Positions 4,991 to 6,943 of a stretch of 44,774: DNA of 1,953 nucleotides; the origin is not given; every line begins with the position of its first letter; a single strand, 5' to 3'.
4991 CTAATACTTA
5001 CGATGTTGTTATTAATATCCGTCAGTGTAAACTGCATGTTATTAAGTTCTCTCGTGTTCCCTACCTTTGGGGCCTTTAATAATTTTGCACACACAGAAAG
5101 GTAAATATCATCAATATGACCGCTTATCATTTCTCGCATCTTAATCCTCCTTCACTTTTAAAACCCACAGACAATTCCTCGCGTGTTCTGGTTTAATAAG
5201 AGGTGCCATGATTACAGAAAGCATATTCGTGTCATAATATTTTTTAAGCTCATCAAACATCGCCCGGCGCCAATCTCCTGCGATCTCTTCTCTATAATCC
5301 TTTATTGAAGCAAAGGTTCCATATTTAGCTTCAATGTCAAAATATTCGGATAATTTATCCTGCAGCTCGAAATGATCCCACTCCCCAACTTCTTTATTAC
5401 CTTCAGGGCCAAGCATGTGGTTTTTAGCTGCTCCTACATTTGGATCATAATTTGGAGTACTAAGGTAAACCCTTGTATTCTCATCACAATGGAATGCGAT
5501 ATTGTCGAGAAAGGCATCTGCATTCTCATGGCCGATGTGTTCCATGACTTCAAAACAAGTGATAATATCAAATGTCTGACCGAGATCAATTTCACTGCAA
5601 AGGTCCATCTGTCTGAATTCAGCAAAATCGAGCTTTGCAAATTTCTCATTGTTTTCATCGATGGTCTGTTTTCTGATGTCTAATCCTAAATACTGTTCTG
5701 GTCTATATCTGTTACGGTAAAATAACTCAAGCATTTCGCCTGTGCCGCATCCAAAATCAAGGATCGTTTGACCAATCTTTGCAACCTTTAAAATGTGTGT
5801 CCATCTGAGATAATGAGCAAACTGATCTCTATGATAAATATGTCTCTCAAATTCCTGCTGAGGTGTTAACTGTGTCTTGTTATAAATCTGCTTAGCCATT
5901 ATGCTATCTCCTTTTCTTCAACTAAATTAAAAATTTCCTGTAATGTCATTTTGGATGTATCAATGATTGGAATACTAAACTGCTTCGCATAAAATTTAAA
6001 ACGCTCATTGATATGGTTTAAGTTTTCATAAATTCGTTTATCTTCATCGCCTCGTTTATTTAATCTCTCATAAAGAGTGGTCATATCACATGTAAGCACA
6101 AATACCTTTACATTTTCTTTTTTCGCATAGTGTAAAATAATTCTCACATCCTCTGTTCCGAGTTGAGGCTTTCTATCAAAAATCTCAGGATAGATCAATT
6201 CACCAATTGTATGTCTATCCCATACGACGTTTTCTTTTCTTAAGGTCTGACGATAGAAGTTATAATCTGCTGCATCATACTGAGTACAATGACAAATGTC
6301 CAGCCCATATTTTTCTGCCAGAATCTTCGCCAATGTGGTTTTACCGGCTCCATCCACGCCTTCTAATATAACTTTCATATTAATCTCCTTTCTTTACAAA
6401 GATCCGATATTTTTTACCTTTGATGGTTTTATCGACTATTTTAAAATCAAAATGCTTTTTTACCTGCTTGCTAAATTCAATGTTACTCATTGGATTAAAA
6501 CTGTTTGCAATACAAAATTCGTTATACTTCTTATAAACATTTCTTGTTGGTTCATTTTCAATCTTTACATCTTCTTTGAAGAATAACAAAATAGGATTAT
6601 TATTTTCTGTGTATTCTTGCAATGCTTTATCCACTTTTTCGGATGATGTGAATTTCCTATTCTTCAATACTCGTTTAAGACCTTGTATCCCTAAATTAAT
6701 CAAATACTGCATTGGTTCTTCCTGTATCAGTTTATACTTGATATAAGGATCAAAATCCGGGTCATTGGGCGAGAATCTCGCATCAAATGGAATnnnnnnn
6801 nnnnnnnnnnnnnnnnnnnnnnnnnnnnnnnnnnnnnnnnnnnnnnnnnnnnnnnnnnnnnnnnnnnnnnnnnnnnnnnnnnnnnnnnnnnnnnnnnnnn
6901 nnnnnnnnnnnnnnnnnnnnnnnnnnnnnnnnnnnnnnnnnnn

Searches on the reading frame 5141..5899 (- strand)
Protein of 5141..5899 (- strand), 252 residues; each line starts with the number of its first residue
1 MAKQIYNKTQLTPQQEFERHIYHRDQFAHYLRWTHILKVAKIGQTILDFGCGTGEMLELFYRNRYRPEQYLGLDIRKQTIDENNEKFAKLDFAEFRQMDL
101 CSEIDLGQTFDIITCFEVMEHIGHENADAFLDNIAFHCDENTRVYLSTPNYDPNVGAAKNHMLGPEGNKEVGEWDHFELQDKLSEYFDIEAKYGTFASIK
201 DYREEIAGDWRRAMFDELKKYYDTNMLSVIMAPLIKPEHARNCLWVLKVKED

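Call 9: search_protein_families(library=pfam, proteins=[window:5141-5899:-], max_evalue=0.01)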
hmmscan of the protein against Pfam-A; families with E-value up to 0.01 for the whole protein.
window:5141-5899:- (252 aa): 10 families
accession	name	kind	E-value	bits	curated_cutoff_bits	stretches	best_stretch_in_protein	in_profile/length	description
PF13489.12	Methyltransf_23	-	1.9e-19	70.4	27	1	38-179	18-137/164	Methyltransferase domain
PF08242.18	Methyltransf_12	-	1.9e-14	54.6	30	1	47-142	1-96/98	Methyltransferase domain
PF13649.12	Methyltransf_25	-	5.5e-13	49.9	27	1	46-135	1-90/97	Methyltransferase domain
PF08241.18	Methyltransf_11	-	3.8e-11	43.9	21.2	1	47-135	1-84/95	Methyltransferase domain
PF02353.26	CMAS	-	4.9e-11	42.9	27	1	38-143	56-161/273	Mycolic acid cyclopropane synthetase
PF13847.12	Methyltransf_31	-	8e-11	42.3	27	1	43-150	4-113/145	Methyltransferase domain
PF13679.12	Methyltransf_32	-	0.0015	18.9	27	1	43-101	26-88/143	Methyltransferase domain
PF05401.17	NodS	-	0.003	17.9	24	1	32-134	30-132/201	Nodulation protein S (NodS)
PF05175.20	MTS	-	0.0038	17.3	23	1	42-114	31-103/170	Methyltransferase small domain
PF05219.18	DREV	-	0.0071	15.9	26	0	20-147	71-187/265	DREV methyltransferase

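Call 10: search_protein_families(library=phrogs, proteins=[window:5141-5899:-], max_evalue=0.001)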
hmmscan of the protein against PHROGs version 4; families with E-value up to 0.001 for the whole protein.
window:5141-5899:- (252 aa): 5 families
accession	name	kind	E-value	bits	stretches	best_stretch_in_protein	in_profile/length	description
phrog_4752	-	other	8.6e-11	42.6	1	39-134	48-146/241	tRNA methyltransferase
phrog_24759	-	other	9.6e-06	26.5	1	18-135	31-137/204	methyltransferase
phrog_22502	-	other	1.3e-05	26.1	1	40-150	69-177/276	methyltransferase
phrog_27380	-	other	5.7e-05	23.7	1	27-147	71-191/285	methyltransferase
phrog_3382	-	other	9.4e-05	22.8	1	44-148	49-146/207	methyltransferase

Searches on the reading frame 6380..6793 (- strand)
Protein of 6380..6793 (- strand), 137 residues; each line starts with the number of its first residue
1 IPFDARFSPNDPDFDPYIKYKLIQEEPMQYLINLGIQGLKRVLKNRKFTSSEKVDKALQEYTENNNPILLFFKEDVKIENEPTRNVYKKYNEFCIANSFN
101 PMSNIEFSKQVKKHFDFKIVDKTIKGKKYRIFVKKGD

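Call 61: find_homologous_proteins(query=window:6380-6793:-, max_evalue=0.001)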
Query window:6380-6793:- (137 aa): 83 proteins with E <= 0.001 among 99 candidates.
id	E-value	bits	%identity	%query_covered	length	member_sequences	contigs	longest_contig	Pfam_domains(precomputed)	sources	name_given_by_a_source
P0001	6.5e-79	280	94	99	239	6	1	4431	PF19263.6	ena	-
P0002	5.5e-66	238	77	99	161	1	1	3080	PF03288.23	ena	-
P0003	7.0e-64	232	77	99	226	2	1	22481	PF19263.6,PF03288.23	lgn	-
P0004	8.6e-64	231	79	99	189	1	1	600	PF19263.6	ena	-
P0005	1.6e-60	221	74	99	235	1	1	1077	PF19263.6,PF03288.23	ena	-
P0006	1.8e-59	217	76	99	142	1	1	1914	PF03288.23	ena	-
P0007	5.4e-59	216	74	99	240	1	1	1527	PF19263.6,PF03288.23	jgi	jgi:putative DNA primase/helicase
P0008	8.9e-58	212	73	100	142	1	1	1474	-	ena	-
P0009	1.5e-56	208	71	99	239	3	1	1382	PF19263.6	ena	-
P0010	1.2e-55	205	66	99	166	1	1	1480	PF03288.23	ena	-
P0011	3.1e-55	204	71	99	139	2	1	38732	PF03288.23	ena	-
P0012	3.3e-55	204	69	99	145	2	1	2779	PF03288.23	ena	-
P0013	2.0e-54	201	69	99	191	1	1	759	PF19263.6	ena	-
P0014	4.2e-52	193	67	100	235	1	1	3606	PF19263.6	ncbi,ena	-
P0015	6.2e-52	193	66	98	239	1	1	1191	PF19263.6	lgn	-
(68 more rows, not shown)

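Call 70: predict_structure(alignment_id=A4)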
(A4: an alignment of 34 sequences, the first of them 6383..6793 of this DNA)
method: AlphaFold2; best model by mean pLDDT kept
length: 137 residues; sequences in the alignment: 34
mean_pLDDT: 84.0   pTM: 0.54
mean pLDDT of the five models: 84.0, 81.6, 79.7, 79.4, 79.4
residues with pLDDT >= 90: 33; 70-90: 95; 50-70: 5; < 50: 4
segments of 3 or more residues with pLDDT < 50: 1-3
pLDDT, mean of each block of 10 residues (from residue 1): 65 84 90 91 81 78 80 81 91 91 89 88 87 77
secondary structure, 60 per line:
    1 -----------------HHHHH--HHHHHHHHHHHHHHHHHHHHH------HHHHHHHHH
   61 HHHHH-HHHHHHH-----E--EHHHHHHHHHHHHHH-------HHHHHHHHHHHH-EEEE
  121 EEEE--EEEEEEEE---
elements in order: H18-22 H25-45 H52-65 H67-73 H83-96 H104-115 E117-124 E127-134

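Call 72: fold_search(model_id=the predicted structure, library=pdb)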
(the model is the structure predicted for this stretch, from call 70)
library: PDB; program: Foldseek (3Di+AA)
matches with E <= 10: 338; with E <= 0.001: 0
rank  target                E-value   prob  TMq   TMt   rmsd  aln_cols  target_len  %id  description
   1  2qby_B                7.4e-02  0.77  0.31  0.13  10.2       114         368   19  Crystal structure of a heterodimer of Cdc6/Orc1 initiators bound to origin DNA (from S. solfataricus) (released 2007-09-11)
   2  8zjr_M                9.6e-02  0.99  0.32  0.51   2.3        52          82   25  Structure of nucleosome-bound RFX5 complex (released 2025-08-13)
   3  1dp7_P                2.5e-01  0.98  0.34  0.59   1.9        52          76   13  COCRYSTAL STRUCTURE OF RFX-DBD IN COMPLEX WITH ITS COGNATE X-BOX BINDING SITE (released 2000-03-06)
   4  7jgr_G                3.5e-01  0.41  0.33  0.14  14.4       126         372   11  Structure of Drosophila ORC bound to DNA (84 bp) and Cdc6 (released 2020-09-09)
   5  2mlg_MODEL_1_A        3.7e-01  0.54  0.25  0.38   4.1        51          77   14  Stf76 from the Sulfolobus islandicus plasmid-virus pSSVx (released 2014-03-12)
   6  2qby_A                7.5e-01  0.35  0.33  0.14  10.4       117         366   12  Crystal structure of a heterodimer of Cdc6/Orc1 initiators bound to origin DNA (from S. solfataricus) (released 2007-09-11)
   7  8xt8_A                1.0e+00  0.11  0.24  0.24  12.8       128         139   15  Clostridioides difficile MarR (WP_003434724) with Hg-bound (released 2024-11-20)
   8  9gjp_8                1.3e+00  0.09  0.24  0.10  13.9       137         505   12  OCCM maturation intermediate stalled with an Arginine Finger mutation in Mcm5: Conformer 2 (released 2025-03-05)
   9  3a4c                  1.4e+00  0.16  0.28  0.34   9.0        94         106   14  Crystal structure of cdt1 C terminal domain (released 2009-10-13)
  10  9ire_A                1.4e+00  0.15  0.29  0.27   7.1        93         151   13  CRYSTAL STRUCTURE OF Bacillus cereus FERRIC UPTAKE REGULATOR (released 2025-07-23)
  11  8xu0_B                1.4e+00  0.08  0.22  0.22  12.4       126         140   15  Clostridioides difficile MarR (WP_003434724) with salicylate (released 2024-11-20)
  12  7jpp_A                1.5e+00  0.18  0.28  0.35   6.9        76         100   10  ORC-O2WH: Human Origin Recognition Complex (ORC) with dynamic/unresolved ORC1 AAA+ domain (released 2020-09-09)
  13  9ff3                  1.5e+00  0.14  0.27  0.23  13.9       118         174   13  The structure of delta-ScoC, a global regulator protein from Geobacillus kaustophilus T-1 (released 2025-06-04)
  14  2fxa_B                1.5e+00  0.07  0.20  0.17  13.0       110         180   10  Structure of the Protease Production Regulatory Protein hpr from Bacillus subtilis. (released 2006-03-14)
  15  4ejo_A                1.6e+00  0.23  0.32  0.37   6.8        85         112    5  Crystal structure of padr family transcriptional regulator from Eggerthella lenta DSM 2243 (released 2012-04-25)
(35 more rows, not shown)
